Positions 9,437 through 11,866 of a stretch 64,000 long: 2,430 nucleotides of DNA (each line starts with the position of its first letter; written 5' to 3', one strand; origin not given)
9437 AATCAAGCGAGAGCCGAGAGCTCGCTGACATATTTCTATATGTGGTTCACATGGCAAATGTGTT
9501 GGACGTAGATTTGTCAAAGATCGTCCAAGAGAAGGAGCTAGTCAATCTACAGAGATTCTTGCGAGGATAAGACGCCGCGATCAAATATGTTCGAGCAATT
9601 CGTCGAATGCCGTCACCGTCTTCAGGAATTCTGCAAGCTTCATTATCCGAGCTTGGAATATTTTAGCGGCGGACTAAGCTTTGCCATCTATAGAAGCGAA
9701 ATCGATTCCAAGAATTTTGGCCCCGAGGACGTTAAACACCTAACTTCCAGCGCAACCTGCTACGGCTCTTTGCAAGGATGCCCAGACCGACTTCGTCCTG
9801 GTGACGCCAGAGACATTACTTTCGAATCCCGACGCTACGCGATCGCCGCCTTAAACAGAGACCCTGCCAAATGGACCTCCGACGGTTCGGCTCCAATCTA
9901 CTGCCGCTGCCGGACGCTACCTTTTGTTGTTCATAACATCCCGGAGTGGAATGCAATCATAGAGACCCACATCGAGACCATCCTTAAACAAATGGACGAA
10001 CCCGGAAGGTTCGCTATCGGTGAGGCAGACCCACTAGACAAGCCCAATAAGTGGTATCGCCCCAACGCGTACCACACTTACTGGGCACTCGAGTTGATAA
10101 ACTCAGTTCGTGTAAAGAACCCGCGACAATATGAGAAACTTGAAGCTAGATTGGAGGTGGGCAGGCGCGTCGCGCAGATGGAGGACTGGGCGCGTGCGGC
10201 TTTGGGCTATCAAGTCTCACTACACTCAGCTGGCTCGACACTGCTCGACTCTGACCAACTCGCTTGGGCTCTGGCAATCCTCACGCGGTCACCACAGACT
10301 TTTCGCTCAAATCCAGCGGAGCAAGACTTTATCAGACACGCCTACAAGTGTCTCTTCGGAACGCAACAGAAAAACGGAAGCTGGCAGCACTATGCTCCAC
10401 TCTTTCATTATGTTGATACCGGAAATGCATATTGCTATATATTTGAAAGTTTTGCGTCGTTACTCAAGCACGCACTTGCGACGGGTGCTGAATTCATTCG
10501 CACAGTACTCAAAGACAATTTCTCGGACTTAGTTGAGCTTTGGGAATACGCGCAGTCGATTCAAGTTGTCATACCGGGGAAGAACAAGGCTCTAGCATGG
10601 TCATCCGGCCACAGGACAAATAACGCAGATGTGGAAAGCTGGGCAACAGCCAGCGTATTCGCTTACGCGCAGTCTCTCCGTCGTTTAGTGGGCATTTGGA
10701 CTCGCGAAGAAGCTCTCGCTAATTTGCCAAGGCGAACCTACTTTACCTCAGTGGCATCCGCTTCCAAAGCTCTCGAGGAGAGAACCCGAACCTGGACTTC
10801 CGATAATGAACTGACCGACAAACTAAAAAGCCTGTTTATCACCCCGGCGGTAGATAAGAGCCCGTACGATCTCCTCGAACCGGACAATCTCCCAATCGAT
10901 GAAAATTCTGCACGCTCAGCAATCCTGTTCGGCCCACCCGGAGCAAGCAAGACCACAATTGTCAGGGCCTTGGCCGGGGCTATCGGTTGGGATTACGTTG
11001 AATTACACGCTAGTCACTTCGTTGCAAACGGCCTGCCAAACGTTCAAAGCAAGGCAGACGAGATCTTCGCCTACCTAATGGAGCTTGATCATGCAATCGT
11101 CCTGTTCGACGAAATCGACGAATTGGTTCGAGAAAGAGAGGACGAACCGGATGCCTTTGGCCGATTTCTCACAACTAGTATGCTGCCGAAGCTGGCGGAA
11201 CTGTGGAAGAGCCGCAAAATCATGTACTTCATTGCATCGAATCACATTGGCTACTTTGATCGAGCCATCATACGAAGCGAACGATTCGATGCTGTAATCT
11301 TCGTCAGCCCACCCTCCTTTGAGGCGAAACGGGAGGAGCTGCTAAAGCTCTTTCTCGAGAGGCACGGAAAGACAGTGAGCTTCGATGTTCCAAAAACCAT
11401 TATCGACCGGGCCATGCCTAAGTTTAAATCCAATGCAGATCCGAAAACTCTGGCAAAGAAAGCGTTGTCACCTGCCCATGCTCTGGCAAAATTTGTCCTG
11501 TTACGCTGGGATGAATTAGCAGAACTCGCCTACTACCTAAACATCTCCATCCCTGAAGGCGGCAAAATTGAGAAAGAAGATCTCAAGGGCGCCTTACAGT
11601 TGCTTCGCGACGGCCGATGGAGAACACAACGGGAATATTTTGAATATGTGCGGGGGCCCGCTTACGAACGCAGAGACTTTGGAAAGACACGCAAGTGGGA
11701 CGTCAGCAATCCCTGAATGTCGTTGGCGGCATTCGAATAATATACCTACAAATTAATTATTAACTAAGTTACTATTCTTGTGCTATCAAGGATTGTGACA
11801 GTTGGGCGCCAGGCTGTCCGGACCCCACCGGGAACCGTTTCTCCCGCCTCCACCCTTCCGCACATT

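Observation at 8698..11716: Candidate undescribed nucleotide-targeting defence/conflict module: NDT-MazG fusion plus alpha-toroid-AAA ATPase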

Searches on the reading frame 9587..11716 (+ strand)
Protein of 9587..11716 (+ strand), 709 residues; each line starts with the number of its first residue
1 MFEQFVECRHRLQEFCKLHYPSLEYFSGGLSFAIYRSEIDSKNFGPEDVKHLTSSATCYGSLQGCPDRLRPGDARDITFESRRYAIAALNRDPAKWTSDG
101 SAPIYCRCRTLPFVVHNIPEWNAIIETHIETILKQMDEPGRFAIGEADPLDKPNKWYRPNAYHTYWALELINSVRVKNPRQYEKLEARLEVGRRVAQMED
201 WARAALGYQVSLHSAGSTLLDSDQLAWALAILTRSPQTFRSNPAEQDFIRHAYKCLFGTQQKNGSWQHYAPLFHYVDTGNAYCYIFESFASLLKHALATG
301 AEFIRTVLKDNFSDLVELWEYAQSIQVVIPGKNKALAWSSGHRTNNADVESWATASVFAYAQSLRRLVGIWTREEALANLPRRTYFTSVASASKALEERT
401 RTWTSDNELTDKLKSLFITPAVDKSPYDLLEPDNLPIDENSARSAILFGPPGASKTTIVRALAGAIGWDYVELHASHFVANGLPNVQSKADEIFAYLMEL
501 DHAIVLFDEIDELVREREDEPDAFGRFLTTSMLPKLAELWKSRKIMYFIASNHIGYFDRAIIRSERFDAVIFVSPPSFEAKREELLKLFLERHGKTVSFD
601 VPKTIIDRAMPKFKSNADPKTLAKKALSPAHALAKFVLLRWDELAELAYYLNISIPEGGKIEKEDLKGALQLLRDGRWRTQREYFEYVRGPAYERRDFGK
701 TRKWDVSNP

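Call 6: search_protein_families(library=pfam, proteins=[window:9587-11716:+], max_evalue=1)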
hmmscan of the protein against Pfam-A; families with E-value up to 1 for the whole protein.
window:9587-11716:+ (709 aa): 11 families
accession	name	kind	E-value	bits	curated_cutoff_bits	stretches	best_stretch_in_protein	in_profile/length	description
PF00004.35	AAA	-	6.5e-20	72.3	21.2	1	446-574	2-130/131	ATPase family associated with various cellular activities (AAA)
PF05496.18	RuvB_N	-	0.0082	16.3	27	1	445-517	36-100/159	Holliday junction DNA helicase RuvB P-loop domain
PF13521.12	AAA_28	-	0.013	16.1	27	1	446-484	3-41/164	AAA domain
PF09509.15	Hypoth_Ymh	-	0.028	14.7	25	1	374-408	9-43/119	Protein of unknown function (Hypoth_ymh)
PF07728.20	AAA_5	-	0.036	14.5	22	1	446-474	3-32/139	AAA domain (dynein-related subfamily)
PF13191.12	AAA_16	-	0.059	14.3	32.6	1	439-478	21-63/167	AAA ATPase domain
PF20030.5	bpMoxR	-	0.099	12.1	27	1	444-472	33-61/205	MoxR domain in the MoxR-vWA-beta-propeller ternary systems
PF05729.18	NACHT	-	0.13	12.5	26.7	0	476-542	55-128/167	NACHT domain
PF13671.12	AAA_33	-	0.14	12.9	27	1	446-472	3-29/143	AAA domain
PF07978.19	NIPSNAP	-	0.21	12.2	22.3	0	346-405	14-71/102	NIPSNAP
PF06779.20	MFS_4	-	0.28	10.9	26.3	1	524-562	7-47/364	Uncharacterised MFS-type transporter YbfB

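Call 7: search_protein_families(library=padloc, proteins=[window:9587-11716:+], max_evalue=1)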
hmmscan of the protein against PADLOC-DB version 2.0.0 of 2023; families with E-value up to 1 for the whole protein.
window:9587-11716:+ (709 aa): 6 families
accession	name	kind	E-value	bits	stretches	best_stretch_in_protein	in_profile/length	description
PDLC04232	IetA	-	4.6e-14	50.6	1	391-600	60-269/330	-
PDLC02196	IetA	-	8.5e-11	39.9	1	442-594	122-269/374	-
PDLC02195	IetA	-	9.5e-08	29.7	1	441-592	136-282/395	-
PDLC04231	IetA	-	2e-06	25.8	1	445-567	120-238/262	-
PDLC00915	TRIP13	-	6e-06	23.9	1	446-590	67-224/302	TRIP13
PDLC04140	mad8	-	0.0083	13.7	1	437-468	22-53/314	mads_8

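Call 8: search_protein_families(library=ncbifam, proteins=[window:9587-11716:+], max_evalue=1)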
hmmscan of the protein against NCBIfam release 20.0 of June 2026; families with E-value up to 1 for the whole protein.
window:9587-11716:+ (709 aa): 26 families (the best 25 are shown)
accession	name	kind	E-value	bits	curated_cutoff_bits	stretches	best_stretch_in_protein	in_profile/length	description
TIGR01242.2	TIGR01242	subfamily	5.3e-15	55.3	500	1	444-591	150-299/362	proteasome-activating nucleotidase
NF003069.1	PRK03992.1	subfamily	6.8e-15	55.1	500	1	444-592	167-317/379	proteasome-activating nucleotidase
TIGR01241.2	FtsH_fam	equivalog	4.3e-13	48.9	600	1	444-618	197-370/598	ATP-dependent zinc metalloprotease FtsH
TIGR01243.1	CDC48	subfamily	6.7e-13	47.8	802.65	1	443-589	488-634/733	CDC48 family AAA ATPase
NF047748.1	PrtsmActNtasePan1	equivalog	8.6e-12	44.8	750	1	443-589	183-331/405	proteasome-activating nucleotidase Pan1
NF047747.1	PrtsmActNtasePan2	equivalog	1.1e-11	44.6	700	1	444-589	187-334/397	proteasome-activating nucleotidase Pan2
NF003229.0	PRK04195.1-5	equivalog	2.3e-11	43.1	280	1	440-519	42-120/413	replication factor C large subunit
NF008004.0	PRK10733.1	equivalog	3.2e-11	41.9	1008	1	444-626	187-368/644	ATP-dependent zinc metalloprotease FtsH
NF041006.2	cell_div_CdvC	equivalog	2.7e-09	36.4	650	1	432-590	126-286/370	cell division protein CdvC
NF042959.1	IteA_antiphage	equivalog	6.4e-07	28.8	510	1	441-592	124-270/367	anti-phage ATPase IteA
NF003231.0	PRK04195.2-1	equivalog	1.6e-05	23.9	442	1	442-513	43-113/517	replication factor C large subunit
TIGR03922.1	T7SS_EccA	equivalog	2.6e-05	23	466.65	1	440-535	310-409/557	type VII secretion AAA-ATPase EccA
NF003226.0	PRK04195.1-1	equivalog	4.9e-05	22.4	588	1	440-519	38-116/405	replication factor C large subunit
TIGR03689.1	pup_AAA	equivalog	0.00014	20.7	504.75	1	443-584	217-373/512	proteasome ATPase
NF003230.0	PRK04195.1-6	equivalog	0.00014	20.6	441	1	439-477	36-74/494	replication factor C large subunit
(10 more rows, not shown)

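Call 9: search_protein_families(library=phrogs, proteins=[window:9587-11716:+], max_evalue=0.1)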
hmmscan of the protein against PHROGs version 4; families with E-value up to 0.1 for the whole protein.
window:9587-11716:+ (709 aa): 12 families
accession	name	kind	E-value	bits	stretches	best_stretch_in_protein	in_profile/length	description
phrog_3757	-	unknown function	7.7e-17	62.7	1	442-595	126-274/367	-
phrog_30773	-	unknown function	3.6e-11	43.1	1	445-625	199-379/666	-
phrog_9172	-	unknown function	2.2e-10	41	1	444-580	109-249/509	-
phrog_11838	-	DNA, RNA and nucleotide metabolism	7.9e-08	32.9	1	440-517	38-114/420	clamp loader of DNA polymerase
phrog_10401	-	other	9.6e-08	32.2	1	439-593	457-604/667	ATPase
phrog_7485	-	unknown function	4.1e-07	30.3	1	444-611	229-390/430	-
phrog_168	-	DNA, RNA and nucleotide metabolism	7.5e-07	30.1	1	438-516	38-115/314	clamp loader of DNA polymerase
phrog_4339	-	unknown function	2.8e-05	24.4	1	388-534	268-389/552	-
phrog_8638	-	unknown function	3.4e-05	23.6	1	443-596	306-458/568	-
phrog_5846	-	DNA, RNA and nucleotide metabolism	0.004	17.5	1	439-518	34-111/380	clamp loader of DNA polymerase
phrog_10440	-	unknown function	0.016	14.7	1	541-589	319-366/483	-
phrog_14685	-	unknown function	0.043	14.8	0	442-470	2-30/88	-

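Call 12: find_homologous_proteins(query=window:9587-11716:+)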
Query window:9587-11716:+ (709 aa): 508 proteins with E <= 0.001 among 8000 candidates; the best 120 are listed.
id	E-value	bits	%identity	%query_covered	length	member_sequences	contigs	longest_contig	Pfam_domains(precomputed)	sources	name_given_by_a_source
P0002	0.0e+0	1647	100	100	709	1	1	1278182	PF00004.36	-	-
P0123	0.0e+0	1193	86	84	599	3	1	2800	PF00004.36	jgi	-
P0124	0.0e+0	1161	70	100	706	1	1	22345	PF00004.36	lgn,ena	-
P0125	5.4e-264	896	57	99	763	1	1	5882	PF00004.36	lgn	-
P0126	3.6e-262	890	57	100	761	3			PF00004.36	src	-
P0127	1.9e-249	848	56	98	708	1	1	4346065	PF00004.36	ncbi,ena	-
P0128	7.6e-246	836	56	99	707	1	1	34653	PF00004.36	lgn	-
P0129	5.4e-242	823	54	99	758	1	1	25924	PF00004.36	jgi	jgi:hypothetical protein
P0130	1.1e-240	819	55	98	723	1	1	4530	PF00004.36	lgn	-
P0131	4.6e-240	817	55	98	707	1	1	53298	PF00004.36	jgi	jgi:energy-coupling factor transporter ATP-binding protein EcfA2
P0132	2.1e-239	815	55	100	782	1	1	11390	PF00004.36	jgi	jgi:hypothetical protein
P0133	5.5e-238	810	55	98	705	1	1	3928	PF00004.36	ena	-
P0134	1.9e-237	808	55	99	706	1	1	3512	PF13521.13,PF00004.36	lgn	-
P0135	2.4e-237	808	55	98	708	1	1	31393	PF00004.36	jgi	jgi:hypothetical protein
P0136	1.1e-235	802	58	91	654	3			PF00004.36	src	-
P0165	3.9e-212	724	49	100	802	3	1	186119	PF00004.36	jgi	-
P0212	2.6e-203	695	48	99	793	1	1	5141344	PF00004.36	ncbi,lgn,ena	-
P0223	7.7e-202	690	51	92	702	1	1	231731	PF00004.36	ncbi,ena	-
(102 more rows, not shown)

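Call 39: predict_structure(alignment_id=A2)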
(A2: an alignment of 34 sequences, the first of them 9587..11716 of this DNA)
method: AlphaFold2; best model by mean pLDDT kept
length: 709 residues; sequences in the alignment: 34
mean_pLDDT: 88.3   pTM: 0.86
mean pLDDT of the five models: 88.3, 86.8, 85.3, 85.0, 84.1
residues with pLDDT >= 90: 450; 70-90: 199; 50-70: 41; < 50: 19
segments of 3 or more residues with pLDDT < 50: 516-521, 697-709
pLDDT, mean of each block of 10 residues (from residue 1): 94 95 93 93 87 96 89 90 96 90 95 96 95 95 95 92 97 96 96 97 98 94 96 92 95 96 85 81 90 94 95 96 93 85 76 97 96 94 85 93 84 88 69 84 90 91 92 87 80 93 90 56 58 83 91 73 71 92 94 92 94 79 83 92 92 92 95 79 88 64 43
secondary structure, 60 per line:
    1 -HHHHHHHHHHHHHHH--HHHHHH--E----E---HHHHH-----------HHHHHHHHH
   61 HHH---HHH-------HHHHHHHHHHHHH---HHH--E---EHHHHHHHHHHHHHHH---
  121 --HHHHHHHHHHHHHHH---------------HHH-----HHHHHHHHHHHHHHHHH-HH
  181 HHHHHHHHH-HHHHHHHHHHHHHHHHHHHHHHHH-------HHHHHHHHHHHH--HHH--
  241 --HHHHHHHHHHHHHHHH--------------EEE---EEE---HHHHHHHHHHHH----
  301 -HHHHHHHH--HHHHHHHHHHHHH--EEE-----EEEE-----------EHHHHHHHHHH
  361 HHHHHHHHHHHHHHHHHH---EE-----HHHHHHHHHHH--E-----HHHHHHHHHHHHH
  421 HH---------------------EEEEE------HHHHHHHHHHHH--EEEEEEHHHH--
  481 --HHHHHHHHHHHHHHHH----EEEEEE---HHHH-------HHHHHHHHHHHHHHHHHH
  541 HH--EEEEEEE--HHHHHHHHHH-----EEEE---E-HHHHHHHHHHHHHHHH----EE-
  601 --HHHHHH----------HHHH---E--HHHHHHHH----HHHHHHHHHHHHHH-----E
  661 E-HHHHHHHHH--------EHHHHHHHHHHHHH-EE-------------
elements in order (helices of 4 or more, strands of 3 or more residues): H2-16 H19-24 H36-40 H52-63 H77-89 H103-117 H123-137 H161-177 H179-189 H191-214 H222-233 H243-258 E273-275 E279-281 H285-296 H302-309 H312-324 E327-329 E335-338 H351-378 H389-399 H408-422 E444-448 H455-466 E469-474 H475-478 H483-498 E503-508 H512-515 H523-542 E545-551 H554-563 E569-572 H578-593 H603-608 H619-622 H629-636 H641-654 H663-671 H681-693

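Call 42: fold_search(model_id=the predicted structure, library=pdb)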
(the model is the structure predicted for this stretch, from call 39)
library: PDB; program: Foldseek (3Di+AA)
matches with E <= 10: 1772; with E <= 0.001: 1112
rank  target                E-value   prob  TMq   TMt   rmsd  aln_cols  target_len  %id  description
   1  7z11_B                2.4e-08  1.00  0.29  0.28  16.8       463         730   16  Structure of substrate bound DRG1 (AFG2) (released 2022-09-21)
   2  9pf1_C                3.1e-08  1.00  0.27  0.45   6.0       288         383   19  Nub1/Fat10-processing human 26S proteasome with Rpt4 at top of spiral staircase (AAA+ motor locally refined) (released 2025-11-19)
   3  8rhn_N                3.5e-08  1.00  0.27  0.34  18.7       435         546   17  Structure of the 55LCC ATPase complex (released 2024-03-27)
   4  9nkg_C                3.9e-08  1.00  0.24  0.40   7.2       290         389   18  Structure of substrate engaged MIDN-bound human 26S proteasome, EB-MIDN (Composite map) (released 2025-05-07)
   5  9mpq_C                4.2e-08  1.00  0.28  0.27  18.9       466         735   14  Cryo-EM structure of VCP (consensus) (released 2025-10-15)
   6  9lgo_D                4.6e-08  1.00  0.25  0.25  19.8       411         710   16  Cryo-EM structure of the SPATA5-SPATA5L1-CINP-C1orf109 complex (released 2025-04-23)
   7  9mpv_C                4.9e-08  1.00  0.26  0.32   9.7       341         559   15  Cryo-EM structure of three VCPIP1 VCPIDs bound to VCP (released 2025-10-15)
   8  7z11_D                5.6e-08  1.00  0.29  0.28  11.6       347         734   18  Structure of substrate bound DRG1 (AFG2) (released 2022-09-21)
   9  8vxt_A                5.8e-08  1.00  0.25  0.53  10.5       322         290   19  Cryo-EM structure of mammalian Thorase filament, 3-layer refinement (released 2024-12-11)
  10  5mp9_I                6.1e-08  1.00  0.26  0.44  10.0       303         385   18  26S proteasome in presence of ATP (s1) (released 2017-03-08)
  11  8usc_C                6.1e-08  1.00  0.27  0.46   6.4       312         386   18  Nub1/Fat10-processing human 26S proteasome (released 2024-11-06)
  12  9mpq_B                6.6e-08  1.00  0.28  0.27  19.4       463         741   14  Cryo-EM structure of VCP (consensus) (released 2025-10-15)
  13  9mpq_A                8.7e-08  1.00  0.28  0.27  22.5       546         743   13  Cryo-EM structure of VCP (consensus) (released 2025-10-15)
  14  6p10                  9.1e-08  1.00  0.27  0.60   8.4       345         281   18  Structure of spastin AAA domain (N527C mutant) in complex with JNJ-7706621 inhibitor (released 2019-07-24)
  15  9mpr_E                1.1e-07  1.00  0.27  0.34  20.0       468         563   14  Cryo-EM structure of three VCPIP1 VCPIDs bound to VCP (released 2025-10-15)
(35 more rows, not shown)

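Call 47: find_encoding_contigs(protein=P0212, flank=10000, max_places=2)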
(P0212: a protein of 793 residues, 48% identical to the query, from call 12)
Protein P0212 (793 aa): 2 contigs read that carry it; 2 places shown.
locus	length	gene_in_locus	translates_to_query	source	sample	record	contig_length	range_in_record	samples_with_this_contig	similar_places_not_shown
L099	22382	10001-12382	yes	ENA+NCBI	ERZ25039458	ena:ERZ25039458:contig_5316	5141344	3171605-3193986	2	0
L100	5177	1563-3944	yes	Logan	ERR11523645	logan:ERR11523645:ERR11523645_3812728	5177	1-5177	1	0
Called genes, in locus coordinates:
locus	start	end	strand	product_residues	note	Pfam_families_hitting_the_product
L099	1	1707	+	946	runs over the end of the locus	PF13620:CarboxypepD_reg, PF13715:CarbopepD_reg_2, PF07715:Plug (weak)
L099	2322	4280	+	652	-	PF00122:E1-E2_ATPase, PF00702:Hydrolase, PF08282:Hydrolase_3 (faint), PF12710:HAD (weak)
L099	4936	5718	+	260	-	PF00149:Metallophos, PF13277:YmdB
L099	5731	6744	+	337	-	-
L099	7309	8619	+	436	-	PF11638:DnaA_N, PF00308:Bac_DnaA, PF01695:IstB_IS21 (weak), PF22688:Hda_lid (faint), PF08299:Bac_DnaA_C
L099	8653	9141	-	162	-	-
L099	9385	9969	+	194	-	-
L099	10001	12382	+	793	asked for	PF00004:AAA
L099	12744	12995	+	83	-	-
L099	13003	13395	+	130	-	PF05014:Nuc_deoxyrib_tr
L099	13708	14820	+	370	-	PF00712:DNA_pol3_beta, PF02767:DNA_pol3_beta_2, PF02768:DNA_pol3_beta_3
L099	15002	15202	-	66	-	-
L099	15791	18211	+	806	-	PF02518:HATPase_c, PF00204:DNA_gyraseB, PF01751:Toprim, PF00986:DNA_gyraseB_C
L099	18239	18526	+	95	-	-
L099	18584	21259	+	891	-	PF00521:DNA_topoisoIV, PF03989:DNA_gyraseA_C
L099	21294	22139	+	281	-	PF11716:MDMPI_N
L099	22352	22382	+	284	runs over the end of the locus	PF18306:LDcluster4, PF03641:Lysine_decarbox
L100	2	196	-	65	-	?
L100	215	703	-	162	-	-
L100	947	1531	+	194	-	-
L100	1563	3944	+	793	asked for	PF00004:AAA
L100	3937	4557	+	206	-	-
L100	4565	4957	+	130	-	PF05014:Nuc_deoxyrib_tr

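Call 48: find_encoding_contigs(protein=P0223, flank=10000, max_places=2)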
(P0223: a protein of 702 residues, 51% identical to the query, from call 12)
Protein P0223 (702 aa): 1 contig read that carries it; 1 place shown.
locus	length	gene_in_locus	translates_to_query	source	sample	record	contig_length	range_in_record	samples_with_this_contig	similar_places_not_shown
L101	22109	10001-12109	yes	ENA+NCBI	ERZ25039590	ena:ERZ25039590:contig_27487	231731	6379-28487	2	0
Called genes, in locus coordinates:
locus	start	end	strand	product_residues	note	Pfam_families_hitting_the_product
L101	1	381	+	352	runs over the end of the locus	PF01326:PPDK_N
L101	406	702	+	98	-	PF07110:EthD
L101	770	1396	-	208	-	PF00440:TetR_N, PF21597:TetR_C_43 (weak)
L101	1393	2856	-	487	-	PF00083:Sugar_tr, PF07690:MFS_1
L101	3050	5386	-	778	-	PF13428:TPR_14 (faint), PF13424:TPR_12 (weak), PF24885:TPR_NPHP3 (weak), PF13424:TPR_12, PF13374:TPR_10, PF13424:TPR_12, PF13374:TPR_10, PF13424:TPR_12, +4 more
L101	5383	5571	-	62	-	-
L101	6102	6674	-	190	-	-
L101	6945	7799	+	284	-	PF00069:Pkinase, PF07714:PK_Tyr_Ser-Thr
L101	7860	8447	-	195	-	-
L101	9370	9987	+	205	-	-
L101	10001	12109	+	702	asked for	PF00004:AAA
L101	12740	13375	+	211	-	PF05014:Nuc_deoxyrib_tr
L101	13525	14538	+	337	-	-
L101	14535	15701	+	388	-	PF13490:zf-HC2 (faint), PF13620:CarboxypepD_reg, PF13715:CarbopepD_reg_2, PF17210:SdrD_B (weak), PF22904:NOMO1-like_2nd (weak)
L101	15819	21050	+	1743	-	PF01835:MG2, PF14686:fn3_3 (faint), PF07703:A2M_BRD (weak), PF13620:CarboxypepD_reg, PF13715:CarbopepD_reg_2 (weak), PF00207:A2M, PF07678:TED_complement, PF07677:A2M_recep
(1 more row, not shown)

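Call 49: find_encoding_contigs(protein=P0165, flank=10000, max_places=2)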
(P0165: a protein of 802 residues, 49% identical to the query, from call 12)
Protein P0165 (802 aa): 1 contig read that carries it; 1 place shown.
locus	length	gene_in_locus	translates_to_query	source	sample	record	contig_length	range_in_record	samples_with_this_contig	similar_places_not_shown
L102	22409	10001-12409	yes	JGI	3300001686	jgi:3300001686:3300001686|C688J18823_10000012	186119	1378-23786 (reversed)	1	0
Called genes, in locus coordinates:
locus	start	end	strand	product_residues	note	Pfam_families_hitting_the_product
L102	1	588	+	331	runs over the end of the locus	PF03544:TonB_C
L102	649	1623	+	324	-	PF03544:TonB_C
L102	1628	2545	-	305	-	PF01112:Asparaginase_2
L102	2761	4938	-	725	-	PF01315:Ald_Xan_dh_C, PF02738:MoCoBD_1, PF20256:MoCoBD_2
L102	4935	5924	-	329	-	PF00941:FAD_binding_5, PF03450:CO_deh_flav_C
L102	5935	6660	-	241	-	PF00111:Fer2, PF01799:Fer2_2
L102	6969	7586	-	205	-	PF00265:TK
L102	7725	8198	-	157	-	PF05014:Nuc_deoxyrib_tr (faint)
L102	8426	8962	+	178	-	PF13238:AAA_18, PF13207:AAA_17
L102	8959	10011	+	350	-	PF03819:MazG (weak)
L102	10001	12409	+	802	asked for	PF00004:AAA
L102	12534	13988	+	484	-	PF04389:Peptidase_M28, PF01546:Peptidase_M20 (weak)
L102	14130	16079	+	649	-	PF01401:Peptidase_M2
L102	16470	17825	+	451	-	PF18780:HNH_repeat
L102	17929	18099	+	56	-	-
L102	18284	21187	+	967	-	PF01555:N6_N4_Mtase, PF03602:Cons_hypoth95 (faint), PF01555:N6_N4_Mtase, PF01170:UPF0020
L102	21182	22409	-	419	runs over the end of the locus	-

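Call 55: search_protein_families(library=pfam, proteins=[L099:9385-9969:+, L100:3937-4557:+, L102:8426-8962:+], max_evalue=0.01)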
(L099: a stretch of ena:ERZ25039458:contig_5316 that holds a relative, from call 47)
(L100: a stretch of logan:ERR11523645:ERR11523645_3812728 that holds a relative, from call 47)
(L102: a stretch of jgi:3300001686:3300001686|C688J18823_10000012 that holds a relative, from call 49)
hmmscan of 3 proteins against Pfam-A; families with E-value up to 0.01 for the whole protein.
L099:9385-9969:+ (194 aa): 0 families

L100:3937-4557:+ (206 aa): 1 family
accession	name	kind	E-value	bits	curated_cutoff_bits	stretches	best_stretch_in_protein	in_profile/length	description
PF00730.31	HhH-GPD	-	4.1e-05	24.3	26.2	1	54-177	1-92/108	HhH-GPD superfamily base excision DNA repair protein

L102:8426-8962:+ (178 aa): 6 families
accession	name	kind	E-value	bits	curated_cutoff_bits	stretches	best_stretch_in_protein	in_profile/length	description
PF13238.12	AAA_18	-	5.8e-10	40.1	29.4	1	4-138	1-124/128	AAA domain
PF13207.12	AAA_17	-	3.2e-08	34.4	27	1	8-124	2-121/136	AAA domain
PF01121.26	CoaE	-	4.5e-05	23.6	27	0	3-42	2-40/180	Dephospho-CoA kinase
PF13189.12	Cytidylate_kin2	-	0.00041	21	28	1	3-47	1-44/176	Cytidylate kinase-like family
PF13521.12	AAA_28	-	0.00051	20.7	27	1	4-60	2-61/164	AAA domain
PF02367.23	TsaE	-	0.0022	18.4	26.6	1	3-27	23-47/128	Threonylcarbamoyl adenosine biosynthesis protein TsaE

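Call 90: search_dna_similar(query=window:9587-11716:+, collection=plasmids, mode=protein, max_rows=15)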
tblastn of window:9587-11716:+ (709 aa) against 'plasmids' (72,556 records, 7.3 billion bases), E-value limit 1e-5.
Records with a match: 256; places in all: 278; records where one place covers at least 80% of the query: 0.
Best place of each record, by identity: <60% 256.
By first word of the organism name: Pseudomonas 105; Streptomyces 18; Clostridium 14; Rhodococcus 10; Rhizobium 9; Natrinema 8; Haloarcula 5; Haloterrigena 5; Arthrobacter 4; Sulfitobacter 4; and 54 more.
By predicted mobility (MOB-suite, as given by PLSDB): non-mobilizable 211; conjugative 29; mobilizable 16.
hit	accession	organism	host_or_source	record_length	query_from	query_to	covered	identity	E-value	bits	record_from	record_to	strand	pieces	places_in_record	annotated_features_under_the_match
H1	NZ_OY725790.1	Parabacteroides distasonis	-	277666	154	576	60%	24.9%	7e-26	122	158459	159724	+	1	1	ATP-binding protein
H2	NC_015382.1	Burkholderia gladioli BSR3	-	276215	206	576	52%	26.4%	2e-19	101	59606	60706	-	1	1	ATP-binding protein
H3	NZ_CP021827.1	Sinorhizobium meliloti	Medicago truncatula,Single Cell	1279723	319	576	36%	28.4%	6e-20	103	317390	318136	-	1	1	record has no annotation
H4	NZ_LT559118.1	Nonomuraea gerenzanensis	-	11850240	383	639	36%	25.2%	3e-6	59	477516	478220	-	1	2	none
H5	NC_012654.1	Clostridium botulinum Ba4 str. 657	-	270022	362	577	30%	27.9%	5e-8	64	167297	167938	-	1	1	ATP-dependent metallopeptidase FtsH/Yme1/Tma family protein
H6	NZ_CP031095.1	Clostridium botulinum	Homo sapiens,human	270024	362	577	30%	27.9%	5e-8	64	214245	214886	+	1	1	ATP-dependent metallopeptidase FtsH/Yme1/Tma family protein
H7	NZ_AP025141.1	Clostridium botulinum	Homo sapiens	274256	362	577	30%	27.9%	5e-8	64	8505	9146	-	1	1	ATP-dependent metallopeptidase FtsH/Yme1/Tma family protein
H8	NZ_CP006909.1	Clostridium botulinum CDC_1436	Isolate microbial culture,stool (infant)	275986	362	577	30%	27.9%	5e-8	64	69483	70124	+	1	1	ATP-dependent metallopeptidase FtsH/Yme1/Tma family protein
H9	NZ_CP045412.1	Roseovarius sp. THAF8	pure culture,Surface of a polyethylene ...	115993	440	637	28%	27.4%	8e-6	57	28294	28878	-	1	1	AAA family ATPase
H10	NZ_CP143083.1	Shewanella khirikhana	shrimp,mixed culture,intestine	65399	386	577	27%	27.5%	2e-6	59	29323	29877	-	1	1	ATP-binding protein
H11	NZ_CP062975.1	Pontibacillus sp. ALD_SL1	mangrove mud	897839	443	626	26%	27.7%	3e-7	62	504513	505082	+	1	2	AAA family ATPase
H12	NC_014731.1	Halogeometricum borinquense DSM 11551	-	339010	407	577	24%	29.5%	1e-7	63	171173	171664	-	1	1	ATP-binding protein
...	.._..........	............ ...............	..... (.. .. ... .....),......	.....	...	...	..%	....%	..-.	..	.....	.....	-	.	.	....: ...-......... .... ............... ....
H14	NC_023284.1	Streptomyces sp. F2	-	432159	440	626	26%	26.7%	7e-7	61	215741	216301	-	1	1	ftsH: ATP-dependent zinc metalloprotease FtsH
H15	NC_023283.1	Streptomyces sp. FR1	-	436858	440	626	26%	26.7%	7e-7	61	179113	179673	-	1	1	ftsH: ATP-dependent zinc metalloprotease FtsH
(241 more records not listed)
